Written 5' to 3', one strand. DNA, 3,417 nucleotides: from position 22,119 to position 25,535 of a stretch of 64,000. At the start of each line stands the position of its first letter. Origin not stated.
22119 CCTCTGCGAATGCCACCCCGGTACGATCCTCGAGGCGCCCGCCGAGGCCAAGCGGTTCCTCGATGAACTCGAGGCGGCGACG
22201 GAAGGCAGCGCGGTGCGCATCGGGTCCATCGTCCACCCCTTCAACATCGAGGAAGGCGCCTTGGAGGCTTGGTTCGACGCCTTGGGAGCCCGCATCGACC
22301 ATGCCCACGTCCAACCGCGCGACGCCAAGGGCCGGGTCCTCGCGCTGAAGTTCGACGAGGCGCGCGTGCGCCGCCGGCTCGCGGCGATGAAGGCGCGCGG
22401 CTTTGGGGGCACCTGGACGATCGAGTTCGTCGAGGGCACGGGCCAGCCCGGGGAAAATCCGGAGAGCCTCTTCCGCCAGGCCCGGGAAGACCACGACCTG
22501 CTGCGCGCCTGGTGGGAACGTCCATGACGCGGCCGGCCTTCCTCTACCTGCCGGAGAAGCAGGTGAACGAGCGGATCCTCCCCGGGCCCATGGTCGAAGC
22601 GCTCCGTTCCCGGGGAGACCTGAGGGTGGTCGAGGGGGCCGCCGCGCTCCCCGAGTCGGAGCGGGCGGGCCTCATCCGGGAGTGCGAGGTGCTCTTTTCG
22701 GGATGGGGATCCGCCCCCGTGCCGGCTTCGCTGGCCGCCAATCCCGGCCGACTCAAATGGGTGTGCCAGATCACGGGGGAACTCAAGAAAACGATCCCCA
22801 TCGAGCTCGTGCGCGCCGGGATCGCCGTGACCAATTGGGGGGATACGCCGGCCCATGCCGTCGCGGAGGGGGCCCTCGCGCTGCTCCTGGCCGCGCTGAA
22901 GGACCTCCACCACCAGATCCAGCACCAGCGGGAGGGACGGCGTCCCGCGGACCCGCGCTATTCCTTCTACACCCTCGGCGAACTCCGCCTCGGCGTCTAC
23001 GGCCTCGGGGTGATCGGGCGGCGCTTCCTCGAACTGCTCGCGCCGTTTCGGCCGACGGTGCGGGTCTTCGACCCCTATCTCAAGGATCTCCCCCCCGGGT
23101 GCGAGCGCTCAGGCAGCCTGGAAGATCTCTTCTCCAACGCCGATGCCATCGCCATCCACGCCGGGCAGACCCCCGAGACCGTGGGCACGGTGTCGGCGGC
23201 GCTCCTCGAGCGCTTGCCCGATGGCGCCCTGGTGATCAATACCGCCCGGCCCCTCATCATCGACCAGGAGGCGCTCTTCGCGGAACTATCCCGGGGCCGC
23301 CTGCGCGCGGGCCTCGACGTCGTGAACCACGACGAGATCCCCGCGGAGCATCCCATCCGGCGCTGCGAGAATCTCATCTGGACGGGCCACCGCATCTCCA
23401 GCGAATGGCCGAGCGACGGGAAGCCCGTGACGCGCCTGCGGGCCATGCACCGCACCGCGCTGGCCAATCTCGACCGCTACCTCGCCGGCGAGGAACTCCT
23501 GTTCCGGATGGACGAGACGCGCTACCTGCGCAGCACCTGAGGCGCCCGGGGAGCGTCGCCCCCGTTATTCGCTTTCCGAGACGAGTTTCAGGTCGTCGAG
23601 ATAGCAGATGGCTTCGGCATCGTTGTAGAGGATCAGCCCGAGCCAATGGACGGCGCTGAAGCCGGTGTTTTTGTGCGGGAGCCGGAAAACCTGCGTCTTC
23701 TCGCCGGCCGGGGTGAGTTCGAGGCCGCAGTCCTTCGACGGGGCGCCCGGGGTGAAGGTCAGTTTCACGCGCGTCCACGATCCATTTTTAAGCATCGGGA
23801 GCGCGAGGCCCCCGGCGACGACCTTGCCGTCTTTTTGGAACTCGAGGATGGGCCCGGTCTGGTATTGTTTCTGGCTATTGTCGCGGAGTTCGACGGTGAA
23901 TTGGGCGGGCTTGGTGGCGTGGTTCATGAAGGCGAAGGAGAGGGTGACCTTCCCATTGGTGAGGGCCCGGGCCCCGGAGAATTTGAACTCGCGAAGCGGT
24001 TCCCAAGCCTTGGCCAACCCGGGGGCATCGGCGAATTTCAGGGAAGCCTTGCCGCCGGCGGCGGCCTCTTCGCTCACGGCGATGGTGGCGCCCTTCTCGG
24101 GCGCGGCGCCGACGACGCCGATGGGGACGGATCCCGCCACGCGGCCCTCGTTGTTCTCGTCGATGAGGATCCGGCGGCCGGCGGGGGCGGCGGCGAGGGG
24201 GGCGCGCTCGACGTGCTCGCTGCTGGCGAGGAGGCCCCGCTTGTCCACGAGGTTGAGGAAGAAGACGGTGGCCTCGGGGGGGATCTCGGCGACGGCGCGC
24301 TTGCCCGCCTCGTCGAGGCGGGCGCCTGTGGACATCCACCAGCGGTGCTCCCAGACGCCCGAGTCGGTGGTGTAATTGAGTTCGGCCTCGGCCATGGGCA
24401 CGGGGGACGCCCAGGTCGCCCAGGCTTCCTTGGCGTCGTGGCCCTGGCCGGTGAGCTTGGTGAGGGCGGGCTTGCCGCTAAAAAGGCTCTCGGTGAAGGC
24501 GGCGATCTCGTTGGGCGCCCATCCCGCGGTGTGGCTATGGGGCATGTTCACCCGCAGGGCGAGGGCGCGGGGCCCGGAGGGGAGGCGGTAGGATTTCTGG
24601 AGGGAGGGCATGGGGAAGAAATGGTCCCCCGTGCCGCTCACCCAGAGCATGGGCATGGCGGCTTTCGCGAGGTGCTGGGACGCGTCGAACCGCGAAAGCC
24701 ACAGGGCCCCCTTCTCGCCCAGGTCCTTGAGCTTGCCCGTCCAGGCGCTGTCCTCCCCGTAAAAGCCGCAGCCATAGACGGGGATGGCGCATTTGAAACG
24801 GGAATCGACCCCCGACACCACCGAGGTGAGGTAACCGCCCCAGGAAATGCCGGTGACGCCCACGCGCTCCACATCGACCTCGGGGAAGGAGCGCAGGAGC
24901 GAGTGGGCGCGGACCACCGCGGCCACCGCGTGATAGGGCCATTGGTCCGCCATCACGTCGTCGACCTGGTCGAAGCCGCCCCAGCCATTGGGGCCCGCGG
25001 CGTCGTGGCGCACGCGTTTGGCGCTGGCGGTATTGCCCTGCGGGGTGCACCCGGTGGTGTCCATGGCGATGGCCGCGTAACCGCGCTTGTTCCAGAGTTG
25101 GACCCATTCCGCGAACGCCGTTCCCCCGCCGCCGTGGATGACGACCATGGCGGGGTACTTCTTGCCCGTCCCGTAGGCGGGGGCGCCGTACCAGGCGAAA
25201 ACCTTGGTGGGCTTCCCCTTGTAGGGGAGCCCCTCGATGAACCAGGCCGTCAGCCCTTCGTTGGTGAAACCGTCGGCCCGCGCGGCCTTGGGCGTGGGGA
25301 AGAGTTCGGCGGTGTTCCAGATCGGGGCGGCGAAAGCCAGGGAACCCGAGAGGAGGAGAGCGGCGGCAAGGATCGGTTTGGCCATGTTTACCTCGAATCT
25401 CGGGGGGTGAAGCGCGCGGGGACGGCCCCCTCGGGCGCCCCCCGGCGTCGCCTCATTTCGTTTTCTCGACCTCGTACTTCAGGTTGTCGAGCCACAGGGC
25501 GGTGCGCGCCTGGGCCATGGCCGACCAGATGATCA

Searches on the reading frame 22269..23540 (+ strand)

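Call 6: search_protein_families(library=pfam, proteins=[window:22269-23540:+], max_evalue=0.001)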
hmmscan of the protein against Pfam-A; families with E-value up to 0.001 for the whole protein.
window:22269-23540:+ (423 aa): 1 family
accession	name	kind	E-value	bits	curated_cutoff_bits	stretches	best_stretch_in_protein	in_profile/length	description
PF02826.25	2-Hacid_dh_C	-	7.8e-35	120.3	25.1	1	203-374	1-176/178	D-isomer specific 2-hydroxyacid dehydrogenase, NAD binding domain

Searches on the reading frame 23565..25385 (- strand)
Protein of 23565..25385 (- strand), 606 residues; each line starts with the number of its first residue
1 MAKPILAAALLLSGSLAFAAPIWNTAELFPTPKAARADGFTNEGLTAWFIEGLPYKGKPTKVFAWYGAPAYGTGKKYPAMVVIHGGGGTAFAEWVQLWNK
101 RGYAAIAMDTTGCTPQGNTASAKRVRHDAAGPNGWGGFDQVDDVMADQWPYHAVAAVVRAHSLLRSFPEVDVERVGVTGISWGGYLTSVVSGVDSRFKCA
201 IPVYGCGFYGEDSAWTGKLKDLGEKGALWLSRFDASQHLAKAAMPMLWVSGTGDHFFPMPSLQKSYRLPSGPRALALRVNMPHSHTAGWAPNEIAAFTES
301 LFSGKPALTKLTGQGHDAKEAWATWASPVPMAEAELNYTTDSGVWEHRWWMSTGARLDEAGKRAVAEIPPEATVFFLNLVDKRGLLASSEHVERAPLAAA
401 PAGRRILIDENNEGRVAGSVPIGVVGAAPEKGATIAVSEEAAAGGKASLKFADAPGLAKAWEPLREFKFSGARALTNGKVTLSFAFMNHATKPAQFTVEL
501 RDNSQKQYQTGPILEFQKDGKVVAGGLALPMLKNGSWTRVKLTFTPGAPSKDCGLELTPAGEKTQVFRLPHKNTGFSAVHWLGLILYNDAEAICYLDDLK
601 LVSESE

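Call 6: search_protein_families(library=pfam, proteins=[window:23565-25385:-], max_evalue=0.001)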
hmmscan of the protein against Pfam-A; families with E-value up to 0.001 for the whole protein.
window:23565-25385:- (606 aa): 4 families
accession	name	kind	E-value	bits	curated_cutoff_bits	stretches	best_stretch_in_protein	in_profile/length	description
PF05448.18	AXE1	-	4.8e-12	45.7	21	1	59-204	66-207/321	Acetyl xylan esterase (AXE1)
PF00326.27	Peptidase_S9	-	2.3e-09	37.5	22.6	1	148-259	39-160/213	Prolyl oligopeptidase family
PF01738.24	DLH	-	3.3e-07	30.6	21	1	74-263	10-163/217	Dienelactone hydrolase family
PF10142.15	PhoPQ_related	-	1.5e-05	24.4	20.3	0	233-306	251-325/367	PhoPQ-activated pathogenicity-related protein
